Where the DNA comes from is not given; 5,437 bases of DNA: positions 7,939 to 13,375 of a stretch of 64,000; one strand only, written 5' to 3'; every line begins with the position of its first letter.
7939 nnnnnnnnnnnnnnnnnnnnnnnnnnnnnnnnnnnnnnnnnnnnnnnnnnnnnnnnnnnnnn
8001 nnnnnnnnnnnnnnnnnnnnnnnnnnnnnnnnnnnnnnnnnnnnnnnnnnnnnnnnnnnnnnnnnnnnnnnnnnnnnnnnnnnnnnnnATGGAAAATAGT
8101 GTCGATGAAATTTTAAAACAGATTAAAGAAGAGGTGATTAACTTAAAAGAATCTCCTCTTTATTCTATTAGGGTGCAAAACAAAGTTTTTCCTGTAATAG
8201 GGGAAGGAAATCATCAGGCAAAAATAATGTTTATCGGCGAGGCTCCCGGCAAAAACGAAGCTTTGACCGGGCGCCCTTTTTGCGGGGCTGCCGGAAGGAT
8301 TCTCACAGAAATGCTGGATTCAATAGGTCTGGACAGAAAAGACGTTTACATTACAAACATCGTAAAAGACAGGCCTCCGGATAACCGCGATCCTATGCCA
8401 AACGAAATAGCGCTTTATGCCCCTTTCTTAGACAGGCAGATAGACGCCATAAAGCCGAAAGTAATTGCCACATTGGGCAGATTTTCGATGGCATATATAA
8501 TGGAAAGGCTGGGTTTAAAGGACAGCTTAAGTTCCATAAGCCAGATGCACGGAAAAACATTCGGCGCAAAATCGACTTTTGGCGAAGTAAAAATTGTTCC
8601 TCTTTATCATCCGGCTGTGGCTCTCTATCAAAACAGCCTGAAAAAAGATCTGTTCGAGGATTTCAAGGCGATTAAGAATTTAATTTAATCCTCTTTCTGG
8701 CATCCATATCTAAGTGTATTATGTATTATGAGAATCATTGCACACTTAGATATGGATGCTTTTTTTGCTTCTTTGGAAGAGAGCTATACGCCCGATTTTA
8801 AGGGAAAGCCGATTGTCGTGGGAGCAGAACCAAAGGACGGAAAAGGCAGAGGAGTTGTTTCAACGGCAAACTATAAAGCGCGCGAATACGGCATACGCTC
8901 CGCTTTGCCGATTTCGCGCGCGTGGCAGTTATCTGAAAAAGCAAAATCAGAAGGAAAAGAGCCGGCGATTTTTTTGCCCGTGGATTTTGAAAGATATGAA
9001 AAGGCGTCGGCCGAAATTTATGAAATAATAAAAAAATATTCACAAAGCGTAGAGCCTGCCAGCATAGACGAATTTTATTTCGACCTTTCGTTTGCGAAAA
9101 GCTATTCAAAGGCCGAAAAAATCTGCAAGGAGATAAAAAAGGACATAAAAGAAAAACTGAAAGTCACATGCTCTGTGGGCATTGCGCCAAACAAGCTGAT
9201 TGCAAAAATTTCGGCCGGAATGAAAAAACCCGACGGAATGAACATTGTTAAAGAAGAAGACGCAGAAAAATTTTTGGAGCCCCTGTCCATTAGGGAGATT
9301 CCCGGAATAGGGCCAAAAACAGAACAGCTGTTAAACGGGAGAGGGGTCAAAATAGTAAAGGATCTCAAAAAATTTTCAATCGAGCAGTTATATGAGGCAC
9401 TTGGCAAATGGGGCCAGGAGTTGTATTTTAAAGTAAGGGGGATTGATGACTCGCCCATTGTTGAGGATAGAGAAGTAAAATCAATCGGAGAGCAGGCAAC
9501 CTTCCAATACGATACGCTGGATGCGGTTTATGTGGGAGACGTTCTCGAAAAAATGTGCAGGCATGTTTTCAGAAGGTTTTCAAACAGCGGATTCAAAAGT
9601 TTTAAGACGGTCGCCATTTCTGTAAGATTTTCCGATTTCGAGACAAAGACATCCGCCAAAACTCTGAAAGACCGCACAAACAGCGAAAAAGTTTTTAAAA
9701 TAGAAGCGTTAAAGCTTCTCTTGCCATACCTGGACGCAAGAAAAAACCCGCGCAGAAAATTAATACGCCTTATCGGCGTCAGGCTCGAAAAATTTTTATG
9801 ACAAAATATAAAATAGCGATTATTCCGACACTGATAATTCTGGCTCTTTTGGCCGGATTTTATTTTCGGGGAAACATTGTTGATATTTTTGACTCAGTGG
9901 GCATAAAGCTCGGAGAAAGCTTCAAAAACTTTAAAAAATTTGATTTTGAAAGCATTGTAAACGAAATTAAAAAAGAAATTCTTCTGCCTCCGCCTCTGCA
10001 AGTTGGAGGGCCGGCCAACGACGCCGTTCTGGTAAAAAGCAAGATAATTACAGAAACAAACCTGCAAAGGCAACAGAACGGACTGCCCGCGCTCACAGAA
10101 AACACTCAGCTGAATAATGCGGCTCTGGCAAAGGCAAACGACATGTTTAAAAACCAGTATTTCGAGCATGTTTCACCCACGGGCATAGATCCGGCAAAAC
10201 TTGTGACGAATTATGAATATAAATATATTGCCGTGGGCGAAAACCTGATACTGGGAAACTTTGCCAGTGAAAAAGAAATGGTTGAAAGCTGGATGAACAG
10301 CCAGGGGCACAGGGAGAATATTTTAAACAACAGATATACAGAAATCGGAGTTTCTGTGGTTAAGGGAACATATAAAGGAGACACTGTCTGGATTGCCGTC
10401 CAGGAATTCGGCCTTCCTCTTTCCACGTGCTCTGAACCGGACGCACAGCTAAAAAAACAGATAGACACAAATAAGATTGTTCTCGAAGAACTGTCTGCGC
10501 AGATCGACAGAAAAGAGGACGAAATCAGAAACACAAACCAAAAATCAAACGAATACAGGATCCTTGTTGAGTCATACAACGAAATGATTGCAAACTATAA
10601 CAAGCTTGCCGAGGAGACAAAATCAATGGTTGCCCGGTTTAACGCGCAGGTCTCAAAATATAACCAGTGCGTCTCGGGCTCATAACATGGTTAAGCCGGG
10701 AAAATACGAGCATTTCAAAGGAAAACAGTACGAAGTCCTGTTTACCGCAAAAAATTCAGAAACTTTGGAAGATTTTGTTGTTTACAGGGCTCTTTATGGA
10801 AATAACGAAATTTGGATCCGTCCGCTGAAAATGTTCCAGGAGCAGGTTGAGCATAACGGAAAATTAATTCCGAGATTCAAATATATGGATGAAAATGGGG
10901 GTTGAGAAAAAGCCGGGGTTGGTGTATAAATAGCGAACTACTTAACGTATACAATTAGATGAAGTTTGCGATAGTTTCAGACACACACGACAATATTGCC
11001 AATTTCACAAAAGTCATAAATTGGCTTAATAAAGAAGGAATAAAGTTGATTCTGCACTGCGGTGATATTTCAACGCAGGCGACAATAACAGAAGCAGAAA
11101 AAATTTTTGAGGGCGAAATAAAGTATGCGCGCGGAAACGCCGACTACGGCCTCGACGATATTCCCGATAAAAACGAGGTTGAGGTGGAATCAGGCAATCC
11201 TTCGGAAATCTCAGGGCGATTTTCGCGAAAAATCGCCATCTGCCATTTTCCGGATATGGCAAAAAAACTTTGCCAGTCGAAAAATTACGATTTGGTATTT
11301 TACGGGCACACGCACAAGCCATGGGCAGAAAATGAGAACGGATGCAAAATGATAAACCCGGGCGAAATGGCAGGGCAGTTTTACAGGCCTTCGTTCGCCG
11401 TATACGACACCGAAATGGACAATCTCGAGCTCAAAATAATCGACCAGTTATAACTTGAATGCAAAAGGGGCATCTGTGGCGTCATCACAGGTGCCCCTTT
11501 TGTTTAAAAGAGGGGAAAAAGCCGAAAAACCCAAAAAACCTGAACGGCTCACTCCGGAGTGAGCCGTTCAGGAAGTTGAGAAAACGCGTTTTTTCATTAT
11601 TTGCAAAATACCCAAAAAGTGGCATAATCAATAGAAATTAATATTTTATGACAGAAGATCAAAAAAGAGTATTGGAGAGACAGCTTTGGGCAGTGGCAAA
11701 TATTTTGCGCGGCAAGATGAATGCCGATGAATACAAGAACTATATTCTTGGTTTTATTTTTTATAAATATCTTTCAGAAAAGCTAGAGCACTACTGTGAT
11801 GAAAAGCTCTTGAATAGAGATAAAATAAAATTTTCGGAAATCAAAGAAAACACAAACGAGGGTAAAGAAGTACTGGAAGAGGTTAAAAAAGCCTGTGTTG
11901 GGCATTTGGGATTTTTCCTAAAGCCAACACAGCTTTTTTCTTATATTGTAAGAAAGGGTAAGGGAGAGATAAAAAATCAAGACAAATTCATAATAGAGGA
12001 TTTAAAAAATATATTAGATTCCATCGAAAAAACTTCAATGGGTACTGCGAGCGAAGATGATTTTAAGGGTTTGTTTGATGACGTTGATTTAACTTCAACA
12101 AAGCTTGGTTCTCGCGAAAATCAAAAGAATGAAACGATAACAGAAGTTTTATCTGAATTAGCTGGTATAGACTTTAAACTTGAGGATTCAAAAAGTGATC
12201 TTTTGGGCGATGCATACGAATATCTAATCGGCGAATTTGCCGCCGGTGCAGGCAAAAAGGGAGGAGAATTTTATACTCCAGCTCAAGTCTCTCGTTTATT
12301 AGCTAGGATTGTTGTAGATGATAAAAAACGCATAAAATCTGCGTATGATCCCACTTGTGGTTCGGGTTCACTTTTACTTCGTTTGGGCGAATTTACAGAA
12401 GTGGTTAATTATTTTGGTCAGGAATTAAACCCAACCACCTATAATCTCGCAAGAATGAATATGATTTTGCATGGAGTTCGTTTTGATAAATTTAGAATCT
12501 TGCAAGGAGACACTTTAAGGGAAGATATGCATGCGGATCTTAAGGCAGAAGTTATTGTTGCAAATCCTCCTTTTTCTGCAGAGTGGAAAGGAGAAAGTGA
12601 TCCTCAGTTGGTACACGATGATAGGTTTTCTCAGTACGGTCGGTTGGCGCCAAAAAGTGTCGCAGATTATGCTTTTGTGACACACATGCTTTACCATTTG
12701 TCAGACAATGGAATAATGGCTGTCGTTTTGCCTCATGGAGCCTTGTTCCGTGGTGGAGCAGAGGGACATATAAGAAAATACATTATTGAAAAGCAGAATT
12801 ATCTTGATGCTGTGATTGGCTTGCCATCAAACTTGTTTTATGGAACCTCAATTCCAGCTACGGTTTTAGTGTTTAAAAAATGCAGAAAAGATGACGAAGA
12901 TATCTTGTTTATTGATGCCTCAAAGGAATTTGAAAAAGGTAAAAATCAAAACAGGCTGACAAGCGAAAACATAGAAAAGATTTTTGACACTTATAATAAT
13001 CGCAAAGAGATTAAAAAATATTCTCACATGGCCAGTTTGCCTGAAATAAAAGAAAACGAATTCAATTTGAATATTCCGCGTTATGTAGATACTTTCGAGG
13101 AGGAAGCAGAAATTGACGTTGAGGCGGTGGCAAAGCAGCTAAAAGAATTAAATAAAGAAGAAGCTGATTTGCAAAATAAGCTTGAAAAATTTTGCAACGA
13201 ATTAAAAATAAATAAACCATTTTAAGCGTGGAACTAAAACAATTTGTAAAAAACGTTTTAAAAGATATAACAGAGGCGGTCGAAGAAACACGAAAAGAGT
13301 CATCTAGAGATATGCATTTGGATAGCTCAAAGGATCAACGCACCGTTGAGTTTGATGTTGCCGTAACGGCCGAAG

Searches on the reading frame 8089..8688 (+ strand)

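Call 23: search_protein_families(library=pfam, proteins=[window:8089-8688:+], max_evalue=0.001)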
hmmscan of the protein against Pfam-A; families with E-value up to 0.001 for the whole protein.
window:8089-8688:+ (199 aa): 1 family
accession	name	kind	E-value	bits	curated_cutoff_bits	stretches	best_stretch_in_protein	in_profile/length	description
PF03167.25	UDG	-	2.6e-34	118.7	24.3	1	38-189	2-133/141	Uracil DNA glycosylase superfamily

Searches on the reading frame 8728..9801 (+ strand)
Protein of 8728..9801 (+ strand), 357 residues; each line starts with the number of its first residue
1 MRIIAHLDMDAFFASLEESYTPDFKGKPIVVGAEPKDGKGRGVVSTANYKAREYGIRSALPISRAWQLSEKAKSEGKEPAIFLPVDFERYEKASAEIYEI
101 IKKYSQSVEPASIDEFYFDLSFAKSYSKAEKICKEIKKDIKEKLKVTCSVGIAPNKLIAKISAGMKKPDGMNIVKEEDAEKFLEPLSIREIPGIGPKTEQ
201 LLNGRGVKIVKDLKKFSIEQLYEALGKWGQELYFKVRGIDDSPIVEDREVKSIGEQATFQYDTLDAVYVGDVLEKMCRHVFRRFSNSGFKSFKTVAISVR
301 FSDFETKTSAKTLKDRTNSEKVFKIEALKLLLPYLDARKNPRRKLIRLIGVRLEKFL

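Call 23: search_protein_families(library=pfam, proteins=[window:8728-9801:+], max_evalue=0.001)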
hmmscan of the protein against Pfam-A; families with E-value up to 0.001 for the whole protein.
window:8728-9801:+ (357 aa): 5 families
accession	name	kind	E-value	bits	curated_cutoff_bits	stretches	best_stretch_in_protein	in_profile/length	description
PF00817.25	IMS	-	7.2e-45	153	23.2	1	7-162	1-146/148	impB/mucB/samB family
PF11799.13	IMS_C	-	1.2e-13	51.9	20.7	1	251-356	2-99/109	impB/mucB/samB family C-terminal domain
PF21999.2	IMS_HHH_1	-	4.6e-10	40.2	27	1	190-240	2-53/53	DNA polymerase-iota, thumb domain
PF11798.14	IMS_HHH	-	2.4e-08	34.2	24.4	1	177-207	2-32/32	IMS family HHH motif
PF14520.12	HHH_5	-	0.00064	20.6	27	0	190-224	6-40/57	Helix-hairpin-helix domain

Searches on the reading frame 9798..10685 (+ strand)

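Call 23: search_protein_families(library=pfam, proteins=[window:9798-10685:+], max_evalue=0.001)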
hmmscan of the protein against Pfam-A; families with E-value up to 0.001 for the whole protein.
window:9798-10685:+ (295 aa): 1 family
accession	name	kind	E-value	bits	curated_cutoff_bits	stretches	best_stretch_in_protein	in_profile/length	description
PF00188.32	CAP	-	2.2e-19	70.8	21.1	1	87-201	4-114/117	Cysteine-rich secretory protein family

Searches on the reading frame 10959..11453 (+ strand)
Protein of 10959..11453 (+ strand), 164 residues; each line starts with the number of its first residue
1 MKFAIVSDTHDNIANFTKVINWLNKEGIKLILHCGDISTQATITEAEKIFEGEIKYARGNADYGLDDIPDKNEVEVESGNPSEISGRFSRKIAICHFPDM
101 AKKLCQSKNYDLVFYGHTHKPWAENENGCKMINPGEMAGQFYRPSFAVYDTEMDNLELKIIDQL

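Call 23: search_protein_families(library=pfam, proteins=[window:10959-11453:+], max_evalue=0.001)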
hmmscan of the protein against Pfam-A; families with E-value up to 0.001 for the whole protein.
window:10959-11453:+ (164 aa): 2 families
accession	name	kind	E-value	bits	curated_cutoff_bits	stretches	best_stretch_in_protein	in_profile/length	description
PF12850.12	Metallophos_2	-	3.3e-27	95.8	27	1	1-152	1-152/154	Calcineurin-like phosphoesterase superfamily domain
PF00149.33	Metallophos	-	4.1e-13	50.6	21.5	1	1-66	1-75/191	Calcineurin-like phosphoesterase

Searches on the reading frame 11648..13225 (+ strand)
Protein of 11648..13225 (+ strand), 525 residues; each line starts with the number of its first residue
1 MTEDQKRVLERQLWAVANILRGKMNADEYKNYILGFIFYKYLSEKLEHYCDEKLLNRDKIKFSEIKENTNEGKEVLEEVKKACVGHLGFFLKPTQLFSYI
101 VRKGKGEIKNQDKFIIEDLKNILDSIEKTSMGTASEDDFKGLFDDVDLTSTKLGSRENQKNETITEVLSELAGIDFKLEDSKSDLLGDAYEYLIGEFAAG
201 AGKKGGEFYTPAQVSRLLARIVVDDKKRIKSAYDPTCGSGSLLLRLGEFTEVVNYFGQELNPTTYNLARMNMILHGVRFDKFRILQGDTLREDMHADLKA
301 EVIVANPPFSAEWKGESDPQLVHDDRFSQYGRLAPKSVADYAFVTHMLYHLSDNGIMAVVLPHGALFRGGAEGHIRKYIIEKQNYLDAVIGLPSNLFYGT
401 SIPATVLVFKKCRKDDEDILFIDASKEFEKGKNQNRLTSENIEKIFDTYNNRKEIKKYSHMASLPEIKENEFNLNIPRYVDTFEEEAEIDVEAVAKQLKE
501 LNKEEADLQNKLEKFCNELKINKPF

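Call 23: search_protein_families(library=pfam, proteins=[window:11648-13225:+], max_evalue=0.001)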
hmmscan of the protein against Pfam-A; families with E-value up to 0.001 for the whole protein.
window:11648-13225:+ (525 aa): 3 families
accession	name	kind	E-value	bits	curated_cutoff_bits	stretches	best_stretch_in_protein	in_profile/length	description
PF02384.22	N6_Mtase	-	1.9e-109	366.2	20.4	1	182-486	2-309/311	N-6 DNA Methylase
PF12161.14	HsdM_N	-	1.8e-21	77.6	24.5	1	9-170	1-134/135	HsdM N-terminal domain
PF05175.20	MTS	-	0.00044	20.4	23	1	215-313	20-112/170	Methyltransferase small domain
